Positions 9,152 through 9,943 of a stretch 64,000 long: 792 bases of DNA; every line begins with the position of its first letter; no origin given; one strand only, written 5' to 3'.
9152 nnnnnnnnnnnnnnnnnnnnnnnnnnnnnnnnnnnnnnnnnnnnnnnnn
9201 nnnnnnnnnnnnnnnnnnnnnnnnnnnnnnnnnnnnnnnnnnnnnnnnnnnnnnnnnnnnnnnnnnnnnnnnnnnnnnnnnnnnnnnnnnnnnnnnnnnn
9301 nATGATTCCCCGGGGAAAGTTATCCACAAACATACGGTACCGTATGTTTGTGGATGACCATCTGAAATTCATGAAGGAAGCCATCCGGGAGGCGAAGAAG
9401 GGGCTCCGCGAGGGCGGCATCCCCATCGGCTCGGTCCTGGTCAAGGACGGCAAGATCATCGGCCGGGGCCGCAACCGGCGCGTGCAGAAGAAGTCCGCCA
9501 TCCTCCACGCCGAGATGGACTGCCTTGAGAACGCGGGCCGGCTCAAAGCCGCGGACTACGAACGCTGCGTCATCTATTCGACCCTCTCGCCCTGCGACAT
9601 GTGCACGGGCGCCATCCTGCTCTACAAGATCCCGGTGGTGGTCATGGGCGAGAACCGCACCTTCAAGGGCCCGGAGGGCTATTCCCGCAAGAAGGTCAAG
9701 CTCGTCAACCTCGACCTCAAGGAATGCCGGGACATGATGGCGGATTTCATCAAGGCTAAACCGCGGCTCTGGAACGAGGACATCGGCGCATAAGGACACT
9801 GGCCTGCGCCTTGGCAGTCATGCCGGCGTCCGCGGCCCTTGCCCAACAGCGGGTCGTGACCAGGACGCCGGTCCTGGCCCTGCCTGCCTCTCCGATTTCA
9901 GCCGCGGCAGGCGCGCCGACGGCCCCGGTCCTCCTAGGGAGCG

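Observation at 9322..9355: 34-bp perfect palindrome between the DUF2130 gene and a deaminase gene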

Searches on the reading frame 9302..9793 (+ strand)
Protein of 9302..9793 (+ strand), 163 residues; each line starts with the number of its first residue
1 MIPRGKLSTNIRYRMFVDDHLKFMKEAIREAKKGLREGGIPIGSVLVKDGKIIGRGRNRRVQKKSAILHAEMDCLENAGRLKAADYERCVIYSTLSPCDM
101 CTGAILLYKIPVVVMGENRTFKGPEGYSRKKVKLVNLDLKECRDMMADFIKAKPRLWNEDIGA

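Call 8: search_protein_families(library=pfam, proteins=[window:9371-9793:+])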
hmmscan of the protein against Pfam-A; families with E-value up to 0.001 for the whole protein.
window:9371-9793:+ (140 aa): 4 families
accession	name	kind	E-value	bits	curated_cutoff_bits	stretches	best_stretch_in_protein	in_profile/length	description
PF00383.29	dCMP_cyt_deam_1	-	3.9e-22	78.5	25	1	1-93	8-101/102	Cytidine and deoxycytidylate deaminase zinc-binding region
PF14437.12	MafB19-deam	-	2.6e-21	76.4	27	1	1-129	7-140/142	MafB19-like deaminase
PF14439.12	Bd3614-deam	-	7e-06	26.4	38.5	1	22-83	14-75/113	Bd3614-like deaminase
PF18750.7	SNAD4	-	0.0003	21.3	27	1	37-83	24-72/130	Secreted Novel AID/APOBEC-like Deaminase 4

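Call 9: search_protein_families(library=ncbifam, proteins=[window:9371-9793:+])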
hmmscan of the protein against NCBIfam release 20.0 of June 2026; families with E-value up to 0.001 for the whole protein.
window:9371-9793:+ (140 aa): 4 families
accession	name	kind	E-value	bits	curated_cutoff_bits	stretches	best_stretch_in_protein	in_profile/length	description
NF008113.2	PRK10860.1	equivalog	9.1e-18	64.6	150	1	1-100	11-111/165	tRNA adenosine(34) deaminase TadA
NF041025.1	antiphage_deaminase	equivalog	6.9e-07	28.5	400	1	36-82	329-375/437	anti-phage dCTP deaminase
TIGR00326.1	eubact_ribD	equivalog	3.1e-06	26.6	156.35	1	1-76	1-70/343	bifunctional diaminohydroxyphosphoribosylaminopyrimidine deaminase/5-amino-6-(5-phosphoribosylamino)uracil reductase RibD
NF008052.0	PRK10786.1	equivalog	0.00053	18.8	500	1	18-76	26-76/367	bifunctional diaminohydroxyphosphoribosylaminopyrimidine deaminase/5-amino-6-(5-phosphoribosylamino)uracil reductase RibD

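Call 12: find_encoding_contigs(protein=window:9371-9793:+, flank=10000, max_places=10)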
Protein window:9371-9793:+ (140 aa): no gene with exactly this product is on record in the collection.

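Call 14: find_homologous_proteins(query=window:9371-9793:+)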
Query window:9371-9793:+ (140 aa): 8000 proteins with E <= 0.001 among 8000 candidates; the best 120 are listed.
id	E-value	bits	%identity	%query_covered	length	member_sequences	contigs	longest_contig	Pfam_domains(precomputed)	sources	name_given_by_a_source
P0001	1.9e-87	308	100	100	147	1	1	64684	PF00383.30,PF14437.13,PF14439.13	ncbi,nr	ncbi:MAG: nucleoside deaminase [Elusimicrobia bacterium]|nr:nucleoside deaminase [Elusimicrobiota ba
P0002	3.1e-79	282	90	99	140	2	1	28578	PF00383.30,PF14437.13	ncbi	ncbi:MAG: nucleoside deaminase [Elusimicrobiota bacterium]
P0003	2.5e-78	279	88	99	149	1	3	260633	PF00383.30,PF14437.13,PF14439.13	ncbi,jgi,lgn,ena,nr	ncbi:MAG TPA: tRNA-specific adenosine deaminase [Elusimicrobia bacterium]|nr:tRNA-specific adenosine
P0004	1.5e-76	273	86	99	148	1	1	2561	PF00383.30,PF14437.13,PF14439.13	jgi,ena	-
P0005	3.8e-76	272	86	99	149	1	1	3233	PF00383.30,PF14437.13,PF14439.13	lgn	-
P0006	1.0e-75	270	83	99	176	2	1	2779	PF00383.30,PF14437.13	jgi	-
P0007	1.3e-75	270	85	99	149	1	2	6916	PF00383.30,PF14437.13,PF14439.13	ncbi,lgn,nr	ncbi:MAG TPA: nucleoside deaminase [Elusimicrobiales bacterium]|nr:nucleoside deaminase [Elusimicrob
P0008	1.3e-75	270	85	99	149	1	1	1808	PF00383.30,PF14437.13,PF14439.13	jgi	-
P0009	3.3e-75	269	83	99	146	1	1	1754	PF00383.30,PF14437.13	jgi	jgi:cytosine/creatinine deaminase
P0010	6.9e-75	268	86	99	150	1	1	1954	PF00383.30,PF14437.13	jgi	-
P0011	8.5e-75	267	85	99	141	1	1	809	PF00383.30,PF14437.13,PF14439.13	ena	-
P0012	1.2e-74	267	86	99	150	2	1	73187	PF00383.30,PF14437.13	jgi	-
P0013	1.4e-74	267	84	99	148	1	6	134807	PF00383.30,PF14437.13,PF14439.13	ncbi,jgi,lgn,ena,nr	ncbi:MAG TPA: tRNA-specific adenosine deaminase [Elusimicrobia bacterium]|nr:tRNA-specific adenosine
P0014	1.6e-74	266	84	99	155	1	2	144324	PF00383.30,PF14437.13,PF14439.13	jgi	-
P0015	2.0e-74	266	86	99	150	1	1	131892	PF00383.30,PF14437.13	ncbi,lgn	-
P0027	1.2e-73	264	86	99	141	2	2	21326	PF00383.30,PF14437.13,PF14439.13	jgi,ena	-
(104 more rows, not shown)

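Call 16: find_encoding_contigs(protein=P0002, flank=6000, max_places=4)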
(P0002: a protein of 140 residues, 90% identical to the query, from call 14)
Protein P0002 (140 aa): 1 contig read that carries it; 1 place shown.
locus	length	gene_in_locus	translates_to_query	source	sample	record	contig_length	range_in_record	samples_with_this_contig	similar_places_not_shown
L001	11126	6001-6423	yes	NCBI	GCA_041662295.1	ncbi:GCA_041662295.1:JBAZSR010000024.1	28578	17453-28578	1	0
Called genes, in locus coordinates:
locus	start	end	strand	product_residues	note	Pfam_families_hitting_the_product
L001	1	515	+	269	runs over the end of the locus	PF25084:LbH_EIF2B (faint), PF25087:GMPPB_C (weak), PF00132:Hexapep (weak), PF13720:Acetyltransf_11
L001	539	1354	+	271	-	PF17930:LpxI_N, PF06230:LpxI_C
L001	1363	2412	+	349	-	PF01408:GFO_IDH_MocA, PF03447:NAD_binding_3 (weak), PF22725:GFO_IDH_MocA_C3, PF02894:GFO_IDH_MocA_C (weak)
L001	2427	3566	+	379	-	PF02684:LpxB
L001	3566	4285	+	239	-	PF02535:Zip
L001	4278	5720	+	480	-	PF13328:HD_4, PF01966:HD, PF04607:RelA_SpoT, PF02824:TGS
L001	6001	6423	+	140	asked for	PF00383:dCMP_cyt_deam_1, PF14437:MafB19-deam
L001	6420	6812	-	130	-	-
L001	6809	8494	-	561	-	-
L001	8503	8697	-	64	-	PF00830:Ribosomal_L28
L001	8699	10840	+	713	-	PF17191:RecG_wedge, PF00270:DEAD, PF04851:ResIII, PF00271:Helicase_C, PF19833:RecG_dom3_C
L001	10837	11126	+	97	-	?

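Call 17: find_encoding_contigs(protein=P0003, flank=6000, max_places=4)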
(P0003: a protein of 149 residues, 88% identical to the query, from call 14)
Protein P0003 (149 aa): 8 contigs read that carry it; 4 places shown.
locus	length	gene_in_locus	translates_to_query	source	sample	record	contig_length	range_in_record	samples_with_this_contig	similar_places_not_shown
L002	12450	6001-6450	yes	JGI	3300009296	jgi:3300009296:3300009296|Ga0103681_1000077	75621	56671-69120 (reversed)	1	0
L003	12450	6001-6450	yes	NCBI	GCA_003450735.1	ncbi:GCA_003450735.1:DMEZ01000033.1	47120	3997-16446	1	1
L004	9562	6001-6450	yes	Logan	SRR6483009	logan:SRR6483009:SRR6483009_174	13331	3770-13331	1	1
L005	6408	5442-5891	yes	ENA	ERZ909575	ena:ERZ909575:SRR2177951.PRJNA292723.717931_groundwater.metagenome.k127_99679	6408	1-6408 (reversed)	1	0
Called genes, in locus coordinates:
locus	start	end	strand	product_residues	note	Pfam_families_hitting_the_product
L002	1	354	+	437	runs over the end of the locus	PF02812:ELFV_dehydrog_N, PF00208:ELFV_dehydrog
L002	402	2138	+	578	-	PF01326:PPDK_N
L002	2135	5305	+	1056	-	PF01326:PPDK_N, PF01909:NTP_transf_2 (weak), PF18765:Polbeta (weak)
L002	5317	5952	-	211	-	-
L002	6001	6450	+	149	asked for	PF00383:dCMP_cyt_deam_1, PF14437:MafB19-deam, PF14439:Bd3614-deam (weak)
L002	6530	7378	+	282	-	PF13645:YkuD_2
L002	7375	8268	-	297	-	PF00149:Metallophos (weak)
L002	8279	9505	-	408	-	PF01844:HNH (weak)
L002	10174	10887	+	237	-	-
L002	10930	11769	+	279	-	PF00753:Lactamase_B (weak), PF12706:Lactamase_B_2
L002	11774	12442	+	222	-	PF02463:SMC_N (faint), PF00005:ABC_tran, PF13304:AAA_21 (weak)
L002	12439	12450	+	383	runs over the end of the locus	-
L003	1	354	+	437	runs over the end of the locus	PF02812:ELFV_dehydrog_N, PF00208:ELFV_dehydrog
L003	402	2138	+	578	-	PF01326:PPDK_N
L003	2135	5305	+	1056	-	PF01326:PPDK_N, PF01909:NTP_transf_2 (weak), PF18765:Polbeta (weak)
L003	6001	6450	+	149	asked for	PF00383:dCMP_cyt_deam_1, PF14437:MafB19-deam, PF14439:Bd3614-deam (weak)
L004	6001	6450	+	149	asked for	PF00383:dCMP_cyt_deam_1, PF14437:MafB19-deam, PF14439:Bd3614-deam (weak)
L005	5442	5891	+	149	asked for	PF00383:dCMP_cyt_deam_1, PF14437:MafB19-deam, PF14439:Bd3614-deam (weak)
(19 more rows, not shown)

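Call 20: find_encoding_contigs(protein=P0001, flank=1000, max_places=3)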
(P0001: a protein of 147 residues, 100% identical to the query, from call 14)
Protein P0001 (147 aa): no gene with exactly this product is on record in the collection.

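Call 36: search_protein_families(library=pfam, proteins=[window:9302-9793:+], max_evalue=0.01)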
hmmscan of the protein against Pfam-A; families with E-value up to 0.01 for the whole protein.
window:9302-9793:+ (163 aa): 5 families
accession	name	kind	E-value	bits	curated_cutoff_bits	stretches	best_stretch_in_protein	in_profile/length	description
PF00383.29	dCMP_cyt_deam_1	-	8.5e-24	83.8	25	1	19-116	3-101/102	Cytidine and deoxycytidylate deaminase zinc-binding region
PF14437.12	MafB19-deam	-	4.5e-23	82.2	27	1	19-152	2-140/142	MafB19-like deaminase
PF14439.12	Bd3614-deam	-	9.9e-06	26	38.5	1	45-106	14-75/113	Bd3614-like deaminase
PF18750.7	SNAD4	-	0.00041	20.8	27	1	60-106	24-72/130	Secreted Novel AID/APOBEC-like Deaminase 4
PF18778.7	NAD1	-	0.0088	16.6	27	0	64-105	46-90/175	Novel AID APOBEC clade 1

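Call 45: search_protein_families(library=padloc, proteins=[window:9344-9793:+], max_evalue=0.01)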
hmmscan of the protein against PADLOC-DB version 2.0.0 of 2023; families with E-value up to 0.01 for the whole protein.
window:9344-9793:+ (149 aa): 1 family
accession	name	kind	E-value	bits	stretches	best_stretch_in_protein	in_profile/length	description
PDLC02373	dCTPase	-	2.3e-07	28.1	1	47-100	432-484/630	-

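Call 46: search_solved_structures(query=window:9344-9793:+, max_evalue=1e-10)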
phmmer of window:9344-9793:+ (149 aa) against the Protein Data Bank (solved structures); distinct sequences matched with E-value up to 1e-10: 32.
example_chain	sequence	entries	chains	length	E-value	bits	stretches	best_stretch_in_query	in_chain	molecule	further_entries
1uaq_A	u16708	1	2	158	1.2e-37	132.5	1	8-148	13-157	cytosine deaminase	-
1ysd_A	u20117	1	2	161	1.3e-37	132.4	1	8-148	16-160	Cytosine deaminase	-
1ysb_A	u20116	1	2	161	1.3e-37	132.4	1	8-148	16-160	Cytosine deaminase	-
1ox7_A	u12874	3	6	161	1.3e-37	132.4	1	8-148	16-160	Cytosine deaminase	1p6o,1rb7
8vlj_A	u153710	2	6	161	1.3e-37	132.4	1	8-148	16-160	Cytosine deaminase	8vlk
8i3n_A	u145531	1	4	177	1.8e-37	132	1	8-148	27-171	Cytosine deaminase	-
8i3o_A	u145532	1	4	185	2.1e-37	131.8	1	8-148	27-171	Cytosine deaminase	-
8i3p_A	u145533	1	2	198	2.5e-37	131.5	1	8-148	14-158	Cytosine deaminase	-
8vll_A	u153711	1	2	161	4.8e-37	130.6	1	8-148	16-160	Cytosine deaminase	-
2o3k_A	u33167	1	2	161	4.9e-37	130.6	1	8-148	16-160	Cytosine deaminase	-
9k1k_A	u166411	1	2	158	6.2e-37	130.2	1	8-148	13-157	Cytosine deaminase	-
8vlm_B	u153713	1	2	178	6.5e-37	130.2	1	8-148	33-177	Cytosine deaminase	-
8vlm_A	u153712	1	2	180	1.8e-36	128.8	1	8-148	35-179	Cytosine deaminase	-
2nx8_A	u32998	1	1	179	3.7e-22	82.3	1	4-111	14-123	TRNA-specific adenosine deaminase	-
7cph_A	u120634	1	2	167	1e-19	74.4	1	8-104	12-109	tRNA-specific adenosine deaminase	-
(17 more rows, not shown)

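Call 47: find_encoding_contigs(protein=P0004, flank=3000, max_places=3)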
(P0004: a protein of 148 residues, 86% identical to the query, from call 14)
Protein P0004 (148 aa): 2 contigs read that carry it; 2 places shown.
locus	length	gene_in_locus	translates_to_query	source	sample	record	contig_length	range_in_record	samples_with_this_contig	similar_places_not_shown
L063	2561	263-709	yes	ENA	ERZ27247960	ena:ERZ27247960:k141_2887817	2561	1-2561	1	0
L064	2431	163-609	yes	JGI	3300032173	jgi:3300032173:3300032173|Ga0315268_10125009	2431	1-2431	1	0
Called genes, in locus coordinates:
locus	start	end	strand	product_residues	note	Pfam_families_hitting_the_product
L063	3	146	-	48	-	?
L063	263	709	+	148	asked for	PF00383:dCMP_cyt_deam_1, PF14437:MafB19-deam, PF14439:Bd3614-deam (weak)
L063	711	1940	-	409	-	PF05958:tRNA_U5-meth_tr, PF09445:Methyltransf_15 (weak), PF13649:Methyltransf_25 (weak), PF13847:Methyltransf_31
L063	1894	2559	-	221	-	?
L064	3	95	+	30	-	?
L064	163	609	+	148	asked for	PF00383:dCMP_cyt_deam_1, PF14437:MafB19-deam, PF14439:Bd3614-deam (weak)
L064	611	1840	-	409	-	PF05958:tRNA_U5-meth_tr, PF09445:Methyltransf_15 (weak), PF13649:Methyltransf_25 (weak), PF13847:Methyltransf_31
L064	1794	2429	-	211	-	?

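Call 79: find_encoding_contigs(protein=P0027, flank=1500, max_places=4)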
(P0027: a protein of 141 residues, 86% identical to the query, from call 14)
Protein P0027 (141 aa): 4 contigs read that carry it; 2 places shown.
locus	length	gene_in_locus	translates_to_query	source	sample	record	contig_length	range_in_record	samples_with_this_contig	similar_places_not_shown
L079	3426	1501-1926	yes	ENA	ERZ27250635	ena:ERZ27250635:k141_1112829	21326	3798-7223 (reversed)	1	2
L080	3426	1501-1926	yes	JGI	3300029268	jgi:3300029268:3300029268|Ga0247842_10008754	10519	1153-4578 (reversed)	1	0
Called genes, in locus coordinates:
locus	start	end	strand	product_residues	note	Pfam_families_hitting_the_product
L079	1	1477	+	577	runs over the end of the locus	PF00515:TPR_1 (faint), PF07719:TPR_2 (faint), PF13414:TPR_11 (faint), PF13424:TPR_12 (faint), PF13428:TPR_14 (faint), PF14559:TPR_19 (weak), PF14559:TPR_19, PF21197:PgaA_barrel, +7 more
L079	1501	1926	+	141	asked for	PF00383:dCMP_cyt_deam_1, PF14437:MafB19-deam, PF14439:Bd3614-deam (weak)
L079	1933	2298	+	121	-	PF00190:Cupin_1 (weak), PF07883:Cupin_2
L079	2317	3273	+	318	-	PF01545:Cation_efflux, PF16916:ZT_dimer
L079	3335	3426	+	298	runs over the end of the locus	PF00175:NAD_binding_1 (weak), PF10418:DHODB_Fe-S_bind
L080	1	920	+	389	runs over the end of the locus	PF13428:TPR_14 (faint), PF25062:ARM_TT21_N (faint), PF00515:TPR_1 (faint), PF07719:TPR_2 (faint), PF13176:TPR_7 (faint), PF13414:TPR_11 (faint), PF14559:TPR_19 (weak), PF14559:TPR_19, +7 more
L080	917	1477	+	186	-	PF21197:PgaA_barrel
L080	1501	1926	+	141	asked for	PF00383:dCMP_cyt_deam_1, PF14437:MafB19-deam, PF14439:Bd3614-deam (weak)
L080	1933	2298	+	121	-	PF00190:Cupin_1 (weak), PF07883:Cupin_2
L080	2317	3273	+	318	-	PF01545:Cation_efflux, PF16916:ZT_dimer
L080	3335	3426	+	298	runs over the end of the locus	PF00175:NAD_binding_1 (weak), PF10418:DHODB_Fe-S_bind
